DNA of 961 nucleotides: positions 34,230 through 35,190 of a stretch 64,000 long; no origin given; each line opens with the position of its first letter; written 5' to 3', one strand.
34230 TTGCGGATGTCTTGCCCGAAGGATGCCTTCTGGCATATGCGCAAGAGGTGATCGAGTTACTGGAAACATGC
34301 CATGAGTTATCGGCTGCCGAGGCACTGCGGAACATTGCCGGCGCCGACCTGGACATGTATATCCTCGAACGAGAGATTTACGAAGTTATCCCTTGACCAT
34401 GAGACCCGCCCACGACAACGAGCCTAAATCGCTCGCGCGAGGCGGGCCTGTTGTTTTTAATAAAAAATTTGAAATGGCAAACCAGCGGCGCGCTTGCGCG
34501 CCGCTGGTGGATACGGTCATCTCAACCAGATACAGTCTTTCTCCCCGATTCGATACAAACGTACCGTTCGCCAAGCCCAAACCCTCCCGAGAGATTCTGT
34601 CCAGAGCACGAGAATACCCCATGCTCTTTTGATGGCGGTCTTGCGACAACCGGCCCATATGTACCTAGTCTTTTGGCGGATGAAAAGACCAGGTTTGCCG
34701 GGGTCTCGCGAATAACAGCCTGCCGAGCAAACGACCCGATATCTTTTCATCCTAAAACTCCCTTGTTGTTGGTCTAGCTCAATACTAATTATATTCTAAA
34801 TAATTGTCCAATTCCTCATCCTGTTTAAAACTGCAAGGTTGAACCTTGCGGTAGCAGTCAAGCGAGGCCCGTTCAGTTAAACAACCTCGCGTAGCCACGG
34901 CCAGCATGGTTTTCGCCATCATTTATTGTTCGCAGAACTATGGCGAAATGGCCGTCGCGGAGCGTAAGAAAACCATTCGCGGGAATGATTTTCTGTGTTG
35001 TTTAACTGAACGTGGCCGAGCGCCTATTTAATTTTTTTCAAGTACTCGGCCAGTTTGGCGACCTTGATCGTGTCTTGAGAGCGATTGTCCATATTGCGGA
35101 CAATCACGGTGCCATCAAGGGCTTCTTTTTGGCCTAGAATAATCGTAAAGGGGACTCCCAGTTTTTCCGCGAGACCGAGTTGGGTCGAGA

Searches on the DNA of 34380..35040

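Call 90: search_rna_families(source=window, start=34380, end=35040, threshold=evalue, max_evalue=10, show_alignments=2)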
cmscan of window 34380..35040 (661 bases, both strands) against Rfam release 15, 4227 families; matches with E-value up to 10: 8.
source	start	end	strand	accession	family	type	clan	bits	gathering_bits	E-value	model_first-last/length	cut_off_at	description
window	34480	34532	+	RF00194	Rubella_3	Cis-reg;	-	21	35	0.14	1-68/68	no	Rubella virus 3' cis-acting element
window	34481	34508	+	RF03190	mir-4857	Gene; miRNA;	-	17.1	70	1.1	26-53/78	no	mir-4857 microRNA precursor family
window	34479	34514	-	RF04211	MIR5185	Gene; miRNA;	-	16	101.7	3.5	1-111/111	no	MIR5185 microRNA precursor family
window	34471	34534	+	RF03015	Transposase-2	Gene; sRNA;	-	15.1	42.7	2.3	1-69/69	no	Transposase-2 RNA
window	34483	34506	+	RF01839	eeev_FSE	Cis-reg; frameshift_element;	-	14.1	80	6.1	26-48/73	no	eastern equine encephalitis ribosomal frameshift element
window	34901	34928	-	RF02778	FdoG1_thermometer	Cis-reg; thermoregulator;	-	13.9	50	0.58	143-170/193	no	FdoG-1 5' UTR thermometer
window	34423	34485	-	RF00513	Trp_leader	Cis-reg; leader;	-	13.9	41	8.1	1-100/100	no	Tryptophan operon leader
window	34971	35040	+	RF02099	rivX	Gene; sRNA;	-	12.7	100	0.93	1-70/248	3'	rivX sRNA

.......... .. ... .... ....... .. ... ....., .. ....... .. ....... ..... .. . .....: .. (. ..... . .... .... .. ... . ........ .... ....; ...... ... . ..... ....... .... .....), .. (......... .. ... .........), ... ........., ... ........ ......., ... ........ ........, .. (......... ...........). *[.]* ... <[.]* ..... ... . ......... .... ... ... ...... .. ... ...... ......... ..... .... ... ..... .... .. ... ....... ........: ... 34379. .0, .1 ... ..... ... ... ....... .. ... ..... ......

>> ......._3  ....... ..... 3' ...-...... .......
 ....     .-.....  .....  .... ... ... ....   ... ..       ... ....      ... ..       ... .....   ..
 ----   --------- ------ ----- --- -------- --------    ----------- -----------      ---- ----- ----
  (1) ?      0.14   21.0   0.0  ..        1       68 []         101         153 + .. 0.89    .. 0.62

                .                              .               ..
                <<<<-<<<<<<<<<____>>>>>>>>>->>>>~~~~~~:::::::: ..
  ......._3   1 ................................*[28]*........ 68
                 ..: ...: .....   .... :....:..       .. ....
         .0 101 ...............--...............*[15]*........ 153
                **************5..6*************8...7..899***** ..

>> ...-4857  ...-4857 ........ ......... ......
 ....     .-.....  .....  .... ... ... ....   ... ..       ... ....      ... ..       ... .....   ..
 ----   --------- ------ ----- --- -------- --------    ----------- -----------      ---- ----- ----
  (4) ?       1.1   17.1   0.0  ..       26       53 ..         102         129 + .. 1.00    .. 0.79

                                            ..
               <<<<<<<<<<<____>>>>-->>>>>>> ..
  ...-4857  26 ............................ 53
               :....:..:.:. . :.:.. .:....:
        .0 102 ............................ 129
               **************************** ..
